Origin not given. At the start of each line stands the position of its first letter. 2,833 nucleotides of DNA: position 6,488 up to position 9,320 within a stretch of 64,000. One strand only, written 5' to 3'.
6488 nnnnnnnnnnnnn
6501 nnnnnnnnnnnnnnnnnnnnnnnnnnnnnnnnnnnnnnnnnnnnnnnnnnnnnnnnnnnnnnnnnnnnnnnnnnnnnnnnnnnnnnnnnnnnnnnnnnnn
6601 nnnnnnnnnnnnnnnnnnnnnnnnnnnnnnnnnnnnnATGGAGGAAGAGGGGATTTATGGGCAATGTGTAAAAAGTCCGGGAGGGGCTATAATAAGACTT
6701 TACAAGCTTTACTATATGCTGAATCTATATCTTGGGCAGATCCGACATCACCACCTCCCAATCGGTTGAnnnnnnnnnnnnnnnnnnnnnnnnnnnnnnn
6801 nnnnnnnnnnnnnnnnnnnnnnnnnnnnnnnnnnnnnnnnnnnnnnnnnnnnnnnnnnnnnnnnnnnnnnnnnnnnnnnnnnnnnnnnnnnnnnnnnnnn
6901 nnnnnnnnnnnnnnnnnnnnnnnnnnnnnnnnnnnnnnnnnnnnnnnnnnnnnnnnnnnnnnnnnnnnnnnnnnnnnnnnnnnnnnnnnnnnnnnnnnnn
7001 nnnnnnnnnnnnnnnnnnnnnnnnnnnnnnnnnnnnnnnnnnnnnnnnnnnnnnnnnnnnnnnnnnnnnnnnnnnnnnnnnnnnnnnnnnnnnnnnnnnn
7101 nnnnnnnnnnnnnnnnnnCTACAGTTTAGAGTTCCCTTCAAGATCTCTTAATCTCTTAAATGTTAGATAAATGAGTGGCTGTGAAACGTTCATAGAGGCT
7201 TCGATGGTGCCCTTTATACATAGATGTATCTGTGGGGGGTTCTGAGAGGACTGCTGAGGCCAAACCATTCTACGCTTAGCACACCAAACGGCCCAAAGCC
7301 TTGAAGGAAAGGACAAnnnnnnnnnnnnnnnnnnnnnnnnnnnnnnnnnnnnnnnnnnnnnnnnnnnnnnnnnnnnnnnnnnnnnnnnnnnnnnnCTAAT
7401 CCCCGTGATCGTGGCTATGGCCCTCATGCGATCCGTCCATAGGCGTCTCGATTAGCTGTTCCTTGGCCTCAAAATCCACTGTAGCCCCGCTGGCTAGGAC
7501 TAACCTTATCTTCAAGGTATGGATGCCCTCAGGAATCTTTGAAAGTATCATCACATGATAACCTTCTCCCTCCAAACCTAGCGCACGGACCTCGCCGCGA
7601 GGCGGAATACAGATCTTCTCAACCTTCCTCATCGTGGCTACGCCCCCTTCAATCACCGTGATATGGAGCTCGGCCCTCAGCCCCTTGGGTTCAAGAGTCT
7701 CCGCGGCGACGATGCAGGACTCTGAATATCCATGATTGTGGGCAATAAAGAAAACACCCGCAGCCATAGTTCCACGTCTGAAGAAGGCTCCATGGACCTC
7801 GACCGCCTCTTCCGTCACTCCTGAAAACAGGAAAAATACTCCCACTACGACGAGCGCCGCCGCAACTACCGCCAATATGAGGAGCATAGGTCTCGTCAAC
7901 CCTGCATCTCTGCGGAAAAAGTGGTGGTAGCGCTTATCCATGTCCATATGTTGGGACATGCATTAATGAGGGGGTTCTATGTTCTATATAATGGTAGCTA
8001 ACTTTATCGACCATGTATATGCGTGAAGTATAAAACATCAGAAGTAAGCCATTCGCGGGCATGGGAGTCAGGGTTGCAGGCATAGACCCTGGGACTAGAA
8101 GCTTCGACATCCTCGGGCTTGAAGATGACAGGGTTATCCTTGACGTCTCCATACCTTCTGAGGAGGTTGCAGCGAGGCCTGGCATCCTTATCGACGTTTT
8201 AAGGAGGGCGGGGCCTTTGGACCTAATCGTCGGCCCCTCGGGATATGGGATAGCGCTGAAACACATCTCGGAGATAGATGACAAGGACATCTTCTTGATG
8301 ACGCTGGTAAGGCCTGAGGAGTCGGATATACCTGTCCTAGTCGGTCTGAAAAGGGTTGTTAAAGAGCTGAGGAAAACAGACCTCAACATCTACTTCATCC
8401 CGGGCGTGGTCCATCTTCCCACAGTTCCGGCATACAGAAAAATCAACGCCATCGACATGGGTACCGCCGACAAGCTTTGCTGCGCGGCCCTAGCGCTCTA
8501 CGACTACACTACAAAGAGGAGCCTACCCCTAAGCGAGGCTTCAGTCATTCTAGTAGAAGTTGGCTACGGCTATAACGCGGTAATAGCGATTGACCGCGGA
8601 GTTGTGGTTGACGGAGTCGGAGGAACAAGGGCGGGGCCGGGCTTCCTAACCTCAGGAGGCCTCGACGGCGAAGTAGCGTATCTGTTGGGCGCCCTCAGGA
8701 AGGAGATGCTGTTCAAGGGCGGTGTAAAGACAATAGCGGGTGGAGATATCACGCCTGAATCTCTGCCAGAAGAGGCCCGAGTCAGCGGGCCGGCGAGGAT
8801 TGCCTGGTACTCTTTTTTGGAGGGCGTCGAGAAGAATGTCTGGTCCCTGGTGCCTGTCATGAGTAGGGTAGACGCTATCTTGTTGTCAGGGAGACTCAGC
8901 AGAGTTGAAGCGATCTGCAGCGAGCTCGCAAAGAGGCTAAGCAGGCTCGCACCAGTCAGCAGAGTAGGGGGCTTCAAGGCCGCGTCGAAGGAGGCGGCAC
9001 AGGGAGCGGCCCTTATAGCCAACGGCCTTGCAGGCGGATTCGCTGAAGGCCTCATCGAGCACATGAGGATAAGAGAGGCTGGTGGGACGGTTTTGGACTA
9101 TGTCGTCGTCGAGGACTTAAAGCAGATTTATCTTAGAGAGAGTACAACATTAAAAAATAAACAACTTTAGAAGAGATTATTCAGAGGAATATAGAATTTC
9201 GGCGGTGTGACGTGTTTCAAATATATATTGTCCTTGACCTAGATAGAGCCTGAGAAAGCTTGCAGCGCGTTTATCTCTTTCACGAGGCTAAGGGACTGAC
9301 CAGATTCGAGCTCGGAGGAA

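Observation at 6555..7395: ~840 bp ORF-free, lower-GC gap in an otherwise tightly packed region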

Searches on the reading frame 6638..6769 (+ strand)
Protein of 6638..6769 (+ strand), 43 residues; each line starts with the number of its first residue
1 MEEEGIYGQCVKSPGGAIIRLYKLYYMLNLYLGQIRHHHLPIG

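Call 7: search_protein_families(library=pfam, proteins=[window:6638-6769:+], max_evalue=0.01)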
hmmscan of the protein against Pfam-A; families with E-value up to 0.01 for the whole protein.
window:6638-6769:+ (43 aa): 0 families

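Call 52: search_protein_representatives(protein=window:6638-6766:+)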
Query: 43 residues. Proteins with E-value up to 0.001 (for the whole library): 0; up to 1e-10: 0; up to 1e-30: 0. The best 0 are listed.

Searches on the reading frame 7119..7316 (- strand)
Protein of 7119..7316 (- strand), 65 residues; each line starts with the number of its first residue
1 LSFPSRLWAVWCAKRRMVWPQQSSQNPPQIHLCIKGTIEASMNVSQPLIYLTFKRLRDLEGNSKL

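Call 7: search_protein_families(library=pfam, proteins=[window:7119-7316:-], max_evalue=0.01)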
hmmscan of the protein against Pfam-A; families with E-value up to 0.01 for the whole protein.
window:7119-7316:- (65 aa): 0 families

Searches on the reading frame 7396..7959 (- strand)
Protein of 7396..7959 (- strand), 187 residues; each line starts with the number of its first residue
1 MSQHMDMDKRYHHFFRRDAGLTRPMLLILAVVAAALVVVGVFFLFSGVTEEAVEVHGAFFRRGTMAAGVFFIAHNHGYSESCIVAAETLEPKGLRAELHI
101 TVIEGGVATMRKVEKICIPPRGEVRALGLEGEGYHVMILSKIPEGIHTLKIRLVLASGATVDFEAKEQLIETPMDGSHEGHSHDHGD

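Call 7: search_protein_families(library=pfam, proteins=[window:7396-7959:-], max_evalue=0.01)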
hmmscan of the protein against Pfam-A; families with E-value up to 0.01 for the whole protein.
window:7396-7959:- (187 aa): 1 family
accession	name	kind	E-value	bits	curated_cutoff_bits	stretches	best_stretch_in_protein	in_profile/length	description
PF04314.18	PCuAC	-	2.7e-10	40.5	29.4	1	63-161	12-107/109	Copper chaperone PCu(A)C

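Call 10: find_encoding_contigs(protein=window:7396-7959:-, flank=6000, max_places=10)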
Protein window:7396-7959:- (187 aa): 9 contigs read that carry it; 2 places shown.
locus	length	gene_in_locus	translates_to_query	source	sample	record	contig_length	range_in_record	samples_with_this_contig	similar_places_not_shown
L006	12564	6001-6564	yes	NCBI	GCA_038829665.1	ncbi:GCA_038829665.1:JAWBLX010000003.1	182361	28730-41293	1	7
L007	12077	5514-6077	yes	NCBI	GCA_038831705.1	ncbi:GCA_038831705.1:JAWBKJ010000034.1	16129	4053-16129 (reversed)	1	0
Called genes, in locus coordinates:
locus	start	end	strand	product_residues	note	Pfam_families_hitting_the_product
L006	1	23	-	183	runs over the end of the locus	PF13489:Methyltransf_23, PF13649:Methyltransf_25 (weak), PF08241:Methyltransf_11, PF08242:Methyltransf_12 (weak), PF01209:Ubie_methyltran (weak), PF13847:Methyltransf_31 (weak)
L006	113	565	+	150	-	PF02502:LacAB_rpiB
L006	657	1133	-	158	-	PF07681:DoxX, PF13564:DoxX_2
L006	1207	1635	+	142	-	PF01638:HxlR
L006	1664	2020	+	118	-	PF00190:Cupin_1, PF02311:AraC_binding, PF07883:Cupin_2, PF03079:ARD (weak)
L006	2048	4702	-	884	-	PF01326:PPDK_N, PF00391:PEP-utilizers, PF02896:PEP-utilizers_C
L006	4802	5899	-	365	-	PF07318:DUF1464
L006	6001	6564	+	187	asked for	PF04314:LpqE-like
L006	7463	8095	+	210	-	PF12654:DUF3786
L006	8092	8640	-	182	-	PF01923:Cob_adeno_trans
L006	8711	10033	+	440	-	PF00464:SHMT, PF00155:Aminotran_1_2, PF01212:Beta_elim_lyase (weak), PF03841:SelA (weak)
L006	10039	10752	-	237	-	-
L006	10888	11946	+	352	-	PF26466:DNA_primase_lrg_N, PF04104:DNA_primase_lrg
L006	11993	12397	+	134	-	PF01984:dsDNA_bind (weak)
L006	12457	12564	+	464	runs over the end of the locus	PF01565:FAD_binding_4, PF02913:FAD-oxidase_C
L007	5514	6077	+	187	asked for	PF04314:LpqE-like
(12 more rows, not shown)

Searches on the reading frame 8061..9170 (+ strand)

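Call 7: search_protein_families(library=pfam, proteins=[window:8061-9170:+], max_evalue=0.01)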
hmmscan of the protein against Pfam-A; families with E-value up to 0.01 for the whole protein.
window:8061-9170:+ (369 aa): 1 family
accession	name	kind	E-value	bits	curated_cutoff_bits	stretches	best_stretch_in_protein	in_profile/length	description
PF07318.18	DUF1464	-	1.6e-101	340.2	23.5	1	7-349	1-326/327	Protein of unknown function (DUF1464)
